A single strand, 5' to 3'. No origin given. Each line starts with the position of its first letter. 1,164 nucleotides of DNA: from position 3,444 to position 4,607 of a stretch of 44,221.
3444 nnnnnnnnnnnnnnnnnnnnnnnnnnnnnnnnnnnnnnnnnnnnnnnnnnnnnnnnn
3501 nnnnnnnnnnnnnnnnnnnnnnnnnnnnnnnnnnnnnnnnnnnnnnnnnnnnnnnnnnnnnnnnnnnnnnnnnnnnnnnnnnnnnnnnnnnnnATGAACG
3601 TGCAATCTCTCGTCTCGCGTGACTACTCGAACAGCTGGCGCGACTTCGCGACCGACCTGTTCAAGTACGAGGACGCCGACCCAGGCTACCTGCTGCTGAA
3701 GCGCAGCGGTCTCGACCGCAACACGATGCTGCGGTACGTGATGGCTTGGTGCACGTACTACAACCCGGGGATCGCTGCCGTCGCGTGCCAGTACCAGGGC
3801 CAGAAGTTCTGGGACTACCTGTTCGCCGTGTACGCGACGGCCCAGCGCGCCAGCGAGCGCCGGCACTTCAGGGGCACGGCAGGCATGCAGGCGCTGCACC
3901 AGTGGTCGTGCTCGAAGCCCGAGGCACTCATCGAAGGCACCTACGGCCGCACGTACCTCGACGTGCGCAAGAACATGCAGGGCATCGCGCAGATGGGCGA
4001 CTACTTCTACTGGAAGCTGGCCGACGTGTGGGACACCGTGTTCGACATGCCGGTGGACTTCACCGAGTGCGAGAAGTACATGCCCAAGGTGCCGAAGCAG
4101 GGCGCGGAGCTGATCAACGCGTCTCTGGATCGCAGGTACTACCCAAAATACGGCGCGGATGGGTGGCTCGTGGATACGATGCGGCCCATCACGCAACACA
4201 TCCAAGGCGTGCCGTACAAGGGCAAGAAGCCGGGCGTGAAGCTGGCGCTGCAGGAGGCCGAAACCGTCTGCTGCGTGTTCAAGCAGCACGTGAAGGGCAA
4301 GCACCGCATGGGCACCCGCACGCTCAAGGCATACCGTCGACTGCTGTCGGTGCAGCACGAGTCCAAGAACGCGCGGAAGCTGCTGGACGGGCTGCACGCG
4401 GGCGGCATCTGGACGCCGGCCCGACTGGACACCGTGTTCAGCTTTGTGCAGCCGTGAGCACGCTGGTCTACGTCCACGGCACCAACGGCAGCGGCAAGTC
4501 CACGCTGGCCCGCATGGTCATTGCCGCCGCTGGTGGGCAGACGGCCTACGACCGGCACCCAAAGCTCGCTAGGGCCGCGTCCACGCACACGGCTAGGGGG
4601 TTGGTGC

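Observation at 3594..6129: Compact candidate thymidine-hypermodification core in a small siphovirus (aGPT-Pplase-like + P-loop kinase + ThyA-fold enzyme)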

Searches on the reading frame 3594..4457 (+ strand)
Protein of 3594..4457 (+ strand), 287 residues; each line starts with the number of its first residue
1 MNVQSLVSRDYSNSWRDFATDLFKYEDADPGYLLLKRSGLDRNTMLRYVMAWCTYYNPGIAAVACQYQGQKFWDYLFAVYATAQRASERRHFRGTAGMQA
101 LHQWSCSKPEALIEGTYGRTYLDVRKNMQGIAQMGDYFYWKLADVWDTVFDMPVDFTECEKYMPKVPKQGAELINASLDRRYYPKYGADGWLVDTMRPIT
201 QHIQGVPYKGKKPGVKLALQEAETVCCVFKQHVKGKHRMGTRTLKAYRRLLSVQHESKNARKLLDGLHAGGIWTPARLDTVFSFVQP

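Call 3: search_protein_families(library=pfam, proteins=[window:3594-4457:+], max_evalue=0.1)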
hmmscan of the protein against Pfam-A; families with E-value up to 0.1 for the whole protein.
window:3594-4457:+ (287 aa): 1 family
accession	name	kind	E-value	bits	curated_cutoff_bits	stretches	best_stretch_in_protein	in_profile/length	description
PF18724.6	ADDT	-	9.4e-25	88.1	26.2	1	11-233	2-229/232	Amino acid:DNA transferase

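Call 4: search_protein_families(library=phrogs, proteins=[window:3594-4457:+], max_evalue=0.01)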
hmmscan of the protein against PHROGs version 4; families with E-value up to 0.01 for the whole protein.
window:3594-4457:+ (287 aa): 1 family
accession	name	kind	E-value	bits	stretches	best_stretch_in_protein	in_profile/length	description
phrog_6364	-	unknown function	3.1e-64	217.9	1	8-273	5-281/287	-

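Call 15: search_dna_similar(query=window:3594-4457:+, collection=phages, mode=protein, max_rows=40, max_evalue=0.001)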
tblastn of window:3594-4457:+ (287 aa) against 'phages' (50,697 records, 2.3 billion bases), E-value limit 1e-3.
Records with a match: 94; places in all: 94; records where one place covers at least 80% of the query: 88.
Best place of each record, by identity: 60-80% 2; <60% 92.
By first word of the organism name: Pseudomonas 70; Bordetella 9; Rhizobium 3; Rhodoferax 2; Stenotrophomonas 2; Delftia 2; Caudoviricetes 1; Bacteriophage 1; Pseudanabaena 1; Acinetobacter 1; and 2 more.
By host as written in the record: Pseudomonas aeruginosa 27; Pseudomonas aeruginosa PAO1 22; Bordetella bronchiseptica ATCC 10580 9; - 8; Pseudomonas sp. 5; Pseudomonas aeruginosa PA14 4; Rhodoferax sp. IMCC26218 2; Stenotrophomonas maltophilia 2; and 12 more.
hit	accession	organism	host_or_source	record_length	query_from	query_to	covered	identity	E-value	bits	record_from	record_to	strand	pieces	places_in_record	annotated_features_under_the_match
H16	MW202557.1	Caudoviricetes sp.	Manatee Spring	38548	1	281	98%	61.1%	1e-101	330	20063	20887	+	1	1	hypothetical protein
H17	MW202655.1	Bacteriophage sp.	Manatee Spring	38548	1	281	98%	61.1%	1e-101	330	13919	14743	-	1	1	hypothetical protein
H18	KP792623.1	Rhodoferax phage P26218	Rhodoferax sp. IMCC26218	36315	1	283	99%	54.7%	6e-91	300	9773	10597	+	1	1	hypothetical protein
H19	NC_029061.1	Rhodoferax phage P26218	Rhodoferax sp. IMCC26218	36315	1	283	99%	54.7%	6e-91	300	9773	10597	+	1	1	hypothetical protein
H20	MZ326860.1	Stenotrophomonas phage Sonora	Stenotrophomonas maltophilia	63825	4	264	91%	25.9%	9e-17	86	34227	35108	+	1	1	alpha-glutamyl/putrescinyl thymine pyrophosphorylase | hypothetical protein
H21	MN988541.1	Rhizobium phage RHph_I65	Rhizobium phaseoli INC1-2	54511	17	252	82%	28.6%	5e-12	72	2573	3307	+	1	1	hypothetical protein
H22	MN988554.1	Rhizobium phage RHph_I72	Rhizobium etli 343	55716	17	252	82%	28.6%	5e-12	72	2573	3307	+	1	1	hypothetical protein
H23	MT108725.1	Pseudomonas phage Epa5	Pseudomonas sp.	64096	4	267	92%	25.4%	6e-16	84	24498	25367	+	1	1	none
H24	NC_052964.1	Pseudomonas phage Epa5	Pseudomonas sp.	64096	4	267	92%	25.4%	6e-16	84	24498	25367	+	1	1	none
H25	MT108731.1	Pseudomonas phage Epa43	Pseudomonas sp.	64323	4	267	92%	25.4%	6e-16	84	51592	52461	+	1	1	none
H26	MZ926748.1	Pseudomonas phage AIIMS-Plu-RaNi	Pseudomonas luteola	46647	7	267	91%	25.7%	5e-15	81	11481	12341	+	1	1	hypothetical protein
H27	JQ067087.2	Pseudomonas phage PaMx11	Pseudomonas aeruginosa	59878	7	267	91%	25.3%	1e-14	79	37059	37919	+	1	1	hypothetical protein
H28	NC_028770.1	Pseudomonas phage PaMx11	Pseudomonas aeruginosa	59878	7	267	91%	25.3%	1e-14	79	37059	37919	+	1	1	hypothetical protein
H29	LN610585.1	Pseudomonas phage vB_PaeS_PAO1_Ab20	Pseudomonas aeruginosa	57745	7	267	91%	24.1%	1e-11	71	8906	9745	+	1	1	record has no annotation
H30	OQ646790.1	Pseudomonas phage PA_LZ03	Pseudomonas aeruginosa PA14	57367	7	267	91%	23.8%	2e-11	70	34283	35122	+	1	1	hypothetical protein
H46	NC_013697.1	Delftia phage PhiW-14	Delftia acidovorans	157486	15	252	83%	25.3%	1e-15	82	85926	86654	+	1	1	109: hypothetical protein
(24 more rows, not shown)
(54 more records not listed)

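Call 17: get_annotated_region(hit=H18, flank=8000)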
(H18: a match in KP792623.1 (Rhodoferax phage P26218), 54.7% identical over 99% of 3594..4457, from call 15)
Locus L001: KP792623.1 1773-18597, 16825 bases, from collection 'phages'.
description: Rhodoferax phage P26218, complete genome.
organism: Rhodoferax phage P26218 (NCBI taxid 1636270)
taxonomy: Viruses; Duplodnaviria; Heunggongvirae; Uroviricota; Caudoviricetes
host: Rhodoferax sp. IMCC26218; source: -; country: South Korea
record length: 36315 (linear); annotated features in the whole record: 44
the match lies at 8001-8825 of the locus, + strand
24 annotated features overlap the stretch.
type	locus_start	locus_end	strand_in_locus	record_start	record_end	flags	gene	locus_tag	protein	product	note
CDS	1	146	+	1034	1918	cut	-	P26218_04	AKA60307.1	hypothetical protein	-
CDS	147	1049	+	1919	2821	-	-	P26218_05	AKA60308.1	hypothetical protein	-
CDS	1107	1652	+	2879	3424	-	-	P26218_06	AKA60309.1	hypothetical protein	similar to gp49 [Escherichia phage N4]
CDS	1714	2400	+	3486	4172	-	-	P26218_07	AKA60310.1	hypothetical protein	-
CDS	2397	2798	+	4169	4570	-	-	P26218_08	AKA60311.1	hypothetical protein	-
CDS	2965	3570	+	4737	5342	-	-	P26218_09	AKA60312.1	hypothetical protein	-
CDS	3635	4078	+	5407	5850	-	-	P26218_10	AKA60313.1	hypothetical protein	-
CDS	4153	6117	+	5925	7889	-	-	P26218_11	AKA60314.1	DNA polymerase domain A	-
CDS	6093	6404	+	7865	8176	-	-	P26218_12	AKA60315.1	hypothetical protein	-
CDS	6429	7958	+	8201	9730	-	-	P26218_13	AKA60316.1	DNA helicase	-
CDS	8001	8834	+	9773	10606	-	-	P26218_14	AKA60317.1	hypothetical protein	-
CDS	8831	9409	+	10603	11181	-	-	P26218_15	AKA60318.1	hypothetical protein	-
CDS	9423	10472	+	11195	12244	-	-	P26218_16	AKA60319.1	thymidylate synthase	-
CDS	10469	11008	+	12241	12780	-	-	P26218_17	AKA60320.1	hypothetical protein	contains HD domain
CDS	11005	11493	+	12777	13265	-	-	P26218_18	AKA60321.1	hypothetical protein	-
CDS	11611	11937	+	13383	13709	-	-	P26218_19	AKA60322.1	hypothetical protein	-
CDS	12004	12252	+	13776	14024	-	-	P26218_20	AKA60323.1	hypothetical protein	-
CDS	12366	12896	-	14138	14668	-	-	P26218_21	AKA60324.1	hypothetical protein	-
CDS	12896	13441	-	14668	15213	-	-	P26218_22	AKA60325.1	hypothetical protein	contains both glycosyl hydrolase 108 and predicted peptidoglycan protein domains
CDS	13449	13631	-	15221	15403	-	-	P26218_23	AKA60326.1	hypothetical protein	-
CDS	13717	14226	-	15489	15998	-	-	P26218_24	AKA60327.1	hypothetical protein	-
CDS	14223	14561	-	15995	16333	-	-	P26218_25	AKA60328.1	hypothetical protein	-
CDS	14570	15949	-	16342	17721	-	-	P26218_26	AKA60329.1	hypothetical protein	-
CDS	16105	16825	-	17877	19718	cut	-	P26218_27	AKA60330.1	hypothetical protein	-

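Call 18: get_annotated_region(hit=H16, flank=8000)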
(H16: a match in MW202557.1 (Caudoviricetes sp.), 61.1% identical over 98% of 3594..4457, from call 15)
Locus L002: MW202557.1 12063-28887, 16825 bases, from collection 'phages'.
description: Podoviridae sp. isolate ctfPj964, complete genome.
organism: Caudoviricetes sp. (NCBI taxid 2832643)
taxonomy: Viruses; Duplodnaviria; Heunggongvirae; Uroviricota; Caudoviricetes
host: -; source: Manatee Spring; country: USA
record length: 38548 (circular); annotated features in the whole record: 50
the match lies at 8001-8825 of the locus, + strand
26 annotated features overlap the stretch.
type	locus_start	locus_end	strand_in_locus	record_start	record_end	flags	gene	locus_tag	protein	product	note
CDS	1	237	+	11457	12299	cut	-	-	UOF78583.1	putative chromosome partitioning protein parB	-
CDS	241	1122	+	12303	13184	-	-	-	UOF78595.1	hypothetical protein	-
CDS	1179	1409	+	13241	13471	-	-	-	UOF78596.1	hypothetical protein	-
CDS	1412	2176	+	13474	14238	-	-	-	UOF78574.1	hypothetical protein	-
CDS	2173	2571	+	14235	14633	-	-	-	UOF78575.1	hypothetical protein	-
CDS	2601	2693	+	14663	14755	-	-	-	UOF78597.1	hypothetical protein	-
CDS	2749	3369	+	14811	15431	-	-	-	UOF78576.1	hypothetical protein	-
CDS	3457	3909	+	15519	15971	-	-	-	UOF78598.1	Z-DNA-binding protein 1/Z-DNA complex-binding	-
CDS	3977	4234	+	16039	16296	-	-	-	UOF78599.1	hypothetical protein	-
CDS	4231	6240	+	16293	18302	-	-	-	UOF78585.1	DNA polymerase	-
CDS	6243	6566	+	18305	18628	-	-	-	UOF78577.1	hypothetical protein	-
CDS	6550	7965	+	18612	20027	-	-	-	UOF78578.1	DNA/RNA helicase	-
CDS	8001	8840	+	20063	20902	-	-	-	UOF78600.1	hypothetical protein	-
CDS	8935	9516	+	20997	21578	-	-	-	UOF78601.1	deoxyguanosine kinase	-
CDS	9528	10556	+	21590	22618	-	-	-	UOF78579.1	pyrimidine hmase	-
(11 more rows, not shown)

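Call 26: search_solved_structures(query=window:3594-4457:+, max_evalue=1, show_alignments=3)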
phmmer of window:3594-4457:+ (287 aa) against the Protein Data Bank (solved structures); distinct sequences matched with E-value up to 1: 4.
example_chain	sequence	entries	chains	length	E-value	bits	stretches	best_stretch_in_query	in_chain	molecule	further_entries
8z2m_A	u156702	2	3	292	2.2e-16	63.1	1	8-243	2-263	Glycinyltransferase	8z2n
25qc_A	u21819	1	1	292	4.3e-13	52.3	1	17-238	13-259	Amino acid:DNA transferase domain-containing protein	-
3lcc_A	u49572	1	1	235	0.36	13.1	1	136-209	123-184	Putative methyl chloride transferase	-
8d53_H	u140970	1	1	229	0.55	12.5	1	127-191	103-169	PGT124 Fab Heavy Chain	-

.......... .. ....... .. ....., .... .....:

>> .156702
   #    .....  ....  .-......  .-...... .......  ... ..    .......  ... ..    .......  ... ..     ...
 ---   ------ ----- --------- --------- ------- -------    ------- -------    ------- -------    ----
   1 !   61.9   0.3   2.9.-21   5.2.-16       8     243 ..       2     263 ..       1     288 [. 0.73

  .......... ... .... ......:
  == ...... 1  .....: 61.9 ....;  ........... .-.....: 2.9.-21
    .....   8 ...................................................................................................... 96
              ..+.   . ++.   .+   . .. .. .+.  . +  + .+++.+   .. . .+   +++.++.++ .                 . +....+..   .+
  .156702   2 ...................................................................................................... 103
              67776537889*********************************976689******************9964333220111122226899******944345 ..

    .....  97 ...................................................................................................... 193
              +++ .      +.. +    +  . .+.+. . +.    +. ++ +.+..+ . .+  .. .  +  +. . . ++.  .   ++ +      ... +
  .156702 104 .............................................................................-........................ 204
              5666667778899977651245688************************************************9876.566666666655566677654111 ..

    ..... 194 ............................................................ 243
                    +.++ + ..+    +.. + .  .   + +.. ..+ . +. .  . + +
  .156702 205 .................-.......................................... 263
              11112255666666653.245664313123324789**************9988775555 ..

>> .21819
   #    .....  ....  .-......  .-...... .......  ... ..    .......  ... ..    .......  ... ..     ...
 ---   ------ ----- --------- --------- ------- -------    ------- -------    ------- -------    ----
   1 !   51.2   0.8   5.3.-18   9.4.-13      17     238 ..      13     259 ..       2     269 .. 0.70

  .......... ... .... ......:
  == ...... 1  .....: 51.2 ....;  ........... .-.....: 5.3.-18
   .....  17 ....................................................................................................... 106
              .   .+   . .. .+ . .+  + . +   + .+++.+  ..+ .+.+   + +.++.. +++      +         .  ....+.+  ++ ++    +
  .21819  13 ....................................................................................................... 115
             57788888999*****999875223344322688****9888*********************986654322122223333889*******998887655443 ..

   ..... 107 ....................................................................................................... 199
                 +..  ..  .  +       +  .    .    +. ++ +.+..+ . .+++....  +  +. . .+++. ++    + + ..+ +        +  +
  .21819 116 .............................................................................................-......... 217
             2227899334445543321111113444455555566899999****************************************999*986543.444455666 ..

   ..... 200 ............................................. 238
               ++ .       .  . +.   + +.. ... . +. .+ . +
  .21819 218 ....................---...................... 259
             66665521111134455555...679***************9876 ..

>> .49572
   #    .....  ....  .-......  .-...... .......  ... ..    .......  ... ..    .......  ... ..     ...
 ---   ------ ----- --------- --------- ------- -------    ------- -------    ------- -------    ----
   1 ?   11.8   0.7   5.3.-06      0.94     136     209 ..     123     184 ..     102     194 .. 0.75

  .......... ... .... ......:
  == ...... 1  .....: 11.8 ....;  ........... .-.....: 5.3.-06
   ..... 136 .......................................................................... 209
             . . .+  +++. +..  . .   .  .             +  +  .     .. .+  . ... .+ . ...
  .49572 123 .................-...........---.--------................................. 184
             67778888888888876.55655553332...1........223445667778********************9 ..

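Call 48: get_annotated_region(hit=H27, flank=6000)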
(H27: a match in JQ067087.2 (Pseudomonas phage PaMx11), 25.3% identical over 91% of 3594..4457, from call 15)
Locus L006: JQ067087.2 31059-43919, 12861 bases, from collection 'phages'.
description: Pseudomonas phage PaMx11, complete genome.
organism: Pseudomonas phage PaMx11 (NCBI taxid 1175657)
taxonomy: Viruses; Duplodnaviria; Heunggongvirae; Uroviricota; Caudoviricetes; Mesyanzhinovviridae; Bradleyvirinae; Abidjanvirus; Pseudomonas virus PaMx11
host: Pseudomonas aeruginosa; source: environmental water sample; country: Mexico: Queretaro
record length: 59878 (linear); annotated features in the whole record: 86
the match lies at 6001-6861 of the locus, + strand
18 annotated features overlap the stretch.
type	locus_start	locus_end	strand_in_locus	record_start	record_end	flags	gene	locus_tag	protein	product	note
CDS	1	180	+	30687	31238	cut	-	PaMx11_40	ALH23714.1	hypothetical protein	-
CDS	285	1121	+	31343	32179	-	-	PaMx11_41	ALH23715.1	hypothetical protein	-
CDS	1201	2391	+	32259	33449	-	uvrD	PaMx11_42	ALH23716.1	putative UvrD helicase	-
CDS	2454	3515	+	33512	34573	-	nrdB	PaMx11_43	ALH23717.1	putative ribonucleotide reductase small subunit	-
CDS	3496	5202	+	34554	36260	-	nrdA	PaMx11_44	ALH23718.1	putative ribonucleotide reductase large subunit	-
regulatory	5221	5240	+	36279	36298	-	-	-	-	terminator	terminator_3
CDS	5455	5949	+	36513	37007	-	-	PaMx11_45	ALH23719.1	hypothetical protein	-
CDS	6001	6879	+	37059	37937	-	-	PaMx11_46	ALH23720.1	hypothetical protein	-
CDS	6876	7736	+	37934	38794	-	-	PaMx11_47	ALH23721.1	putative FAD dependent oxidoreductase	-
CDS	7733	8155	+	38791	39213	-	-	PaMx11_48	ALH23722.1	putative acetyltransferase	-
CDS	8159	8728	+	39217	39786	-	-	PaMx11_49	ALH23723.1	hypothetical protein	-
CDS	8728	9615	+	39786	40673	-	-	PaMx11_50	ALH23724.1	hypothetical protein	-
CDS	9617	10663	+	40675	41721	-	-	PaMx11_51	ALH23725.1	putative thymidylate synthase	-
CDS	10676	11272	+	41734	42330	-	thyA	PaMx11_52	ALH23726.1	putative HD domain-containing protein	-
CDS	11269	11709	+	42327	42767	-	-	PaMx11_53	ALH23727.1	hypothetical protein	-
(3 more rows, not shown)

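Call 50: get_annotated_region(hit=H46, flank=1500)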
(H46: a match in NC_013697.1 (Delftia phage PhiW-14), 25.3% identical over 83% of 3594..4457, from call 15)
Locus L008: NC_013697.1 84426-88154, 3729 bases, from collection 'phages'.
description: Delftia phage PhiW-14, complete genome.
organism: Delftia phage PhiW-14 (NCBI taxid 665032)
taxonomy: Viruses; Duplodnaviria; Heunggongvirae; Uroviricota; Caudoviricetes; Ionavirus; Ionavirus W14
host: Delftia acidovorans; source: -; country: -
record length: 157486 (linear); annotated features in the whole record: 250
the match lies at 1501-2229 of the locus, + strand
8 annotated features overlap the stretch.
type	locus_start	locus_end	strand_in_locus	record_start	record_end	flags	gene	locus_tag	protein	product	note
CDS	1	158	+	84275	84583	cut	105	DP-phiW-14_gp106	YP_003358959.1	hypothetical protein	similar to YP_001294590.1 hypothetical protein ORF082 [Pseudomonas phage M6] & NP_899398.1 hypothetical protein ...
CDS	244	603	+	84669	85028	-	106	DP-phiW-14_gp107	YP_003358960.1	hypothetical protein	-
CDS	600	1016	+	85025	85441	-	107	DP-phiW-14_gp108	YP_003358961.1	hypothetical protein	-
CDS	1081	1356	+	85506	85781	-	108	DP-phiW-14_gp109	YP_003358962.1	hypothetical protein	-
CDS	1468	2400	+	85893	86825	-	109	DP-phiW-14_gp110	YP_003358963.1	hypothetical protein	similar to YP_001294559.1 hypothetical protein ORF051 [Pseudomonas phage M6] & YP_001595833.1 hypothetical protein ...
CDS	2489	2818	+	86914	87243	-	110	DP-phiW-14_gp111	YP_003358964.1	hypothetical protein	-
CDS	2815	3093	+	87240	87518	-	111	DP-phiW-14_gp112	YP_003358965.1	hypothetical protein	-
CDS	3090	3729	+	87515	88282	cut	112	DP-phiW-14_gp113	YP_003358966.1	hypothetical protein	-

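Call 52: search_dna_similar(query=L008:1468-2400:+, collection=phages, mode=protein, max_rows=60, rows=spread, max_evalue=0.00001)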
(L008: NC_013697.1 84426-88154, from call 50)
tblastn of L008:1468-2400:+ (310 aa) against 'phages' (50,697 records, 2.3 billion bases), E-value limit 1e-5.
Records with a match: 100; places in all: 100; records where one place covers at least 80% of the query: 26.
Best place of each record, by identity: >=99% 2; <60% 98.
By first word of the organism name: Pseudomonas 69; Bordetella 9; Gordonia 5; Rhizobium 3; Delftia 2; Acinetobacter 2; Stenotrophomonas 2; Rhodoferax 2; Caudoviricetes 1; Bacteriophage 1; and 4 more.
By host as written in the record: Pseudomonas aeruginosa 27; Pseudomonas aeruginosa PAO1 22; Bordetella bronchiseptica ATCC 10580 9; - 8; Pseudomonas sp. 5; Pseudomonas aeruginosa PA14 4; Gordonia rubripertincta NRRL B-16540 4; Delftia acidovorans 2; and 15 more.
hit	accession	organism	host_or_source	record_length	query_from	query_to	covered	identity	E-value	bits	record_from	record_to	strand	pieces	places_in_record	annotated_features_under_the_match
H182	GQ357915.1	Delftia phage PhiW-14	Delftia acidovorans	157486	1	310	100%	100.0%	0e+0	649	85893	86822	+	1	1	109: conserved hypothetical protein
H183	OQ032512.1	Acinetobacter phage nACB2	Acinetobacter halotolerans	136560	1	297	96%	35.2%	2e-54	196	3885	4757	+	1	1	hypothetical protein (x2)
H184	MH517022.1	Acinetobacter phage SH-Ab 15599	Acinetobacter baumannii 15599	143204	10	308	96%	34.3%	5e-50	183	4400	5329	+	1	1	hypothetical protein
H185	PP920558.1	Pseudomonas phage Lucjan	Pseudomonas aeruginosa PAO-1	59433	22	269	80%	27.7%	3e-18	91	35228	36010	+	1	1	hypothetical protein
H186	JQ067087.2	Pseudomonas phage PaMx11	Pseudomonas aeruginosa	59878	22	269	80%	27.4%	1e-17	89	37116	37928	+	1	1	hypothetical protein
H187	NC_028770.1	Pseudomonas phage PaMx11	Pseudomonas aeruginosa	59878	22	269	80%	27.4%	1e-17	89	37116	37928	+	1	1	hypothetical protein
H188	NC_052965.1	Pseudomonas phage ZC01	Pseudomonas aeruginosa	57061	22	269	80%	27.4%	1e-16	86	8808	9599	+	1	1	hypothetical protein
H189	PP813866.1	Pseudomonas phage vB_PaeS_FBPa53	Pseudomonas sp.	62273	22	267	79%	27.6%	5e-14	78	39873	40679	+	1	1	hypothetical protein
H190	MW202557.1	Caudoviricetes sp.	Manatee Spring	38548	12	263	81%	26.8%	4e-19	93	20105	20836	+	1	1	hypothetical protein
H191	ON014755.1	Pseudanabaena phage Pam3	Pseudanabaena sp.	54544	14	265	81%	26.7%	1e-18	92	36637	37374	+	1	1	aGPT-Pplase2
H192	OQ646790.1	Pseudomonas phage PA_LZ03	Pseudomonas aeruginosa PA14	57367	22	269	80%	27.0%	1e-16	86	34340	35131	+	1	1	hypothetical protein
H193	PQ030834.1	Pseudomonas phage phiW8-1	Pseudomonas aeruginosa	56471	22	269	80%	27.0%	1e-16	86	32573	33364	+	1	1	record has no annotation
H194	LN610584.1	Pseudomonas phage vB_PaeS_PAO1_Ab19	Pseudomonas aeruginosa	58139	22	269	80%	27.0%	4e-16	85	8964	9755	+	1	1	record has no annotation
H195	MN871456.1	Pseudomonas phage Pa-C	Pseudomonas aeruginosa PAO1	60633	22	267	79%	27.2%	2e-14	80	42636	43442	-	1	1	record has no annotation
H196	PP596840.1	Pseudomonas phage WP2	Pseudomonas aeruginosa PAO1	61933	22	267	79%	27.2%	6e-14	78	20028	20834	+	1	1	hypothetical protein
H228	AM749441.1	Pseudomonas virus Yua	Pseudomonas aeruginosa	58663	22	267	79%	26.5%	9e-12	72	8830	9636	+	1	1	gp10: hypothetical protein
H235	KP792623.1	Rhodoferax phage P26218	Rhodoferax sp. IMCC26218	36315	12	240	74%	26.2%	5e-16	84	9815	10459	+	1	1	hypothetical protein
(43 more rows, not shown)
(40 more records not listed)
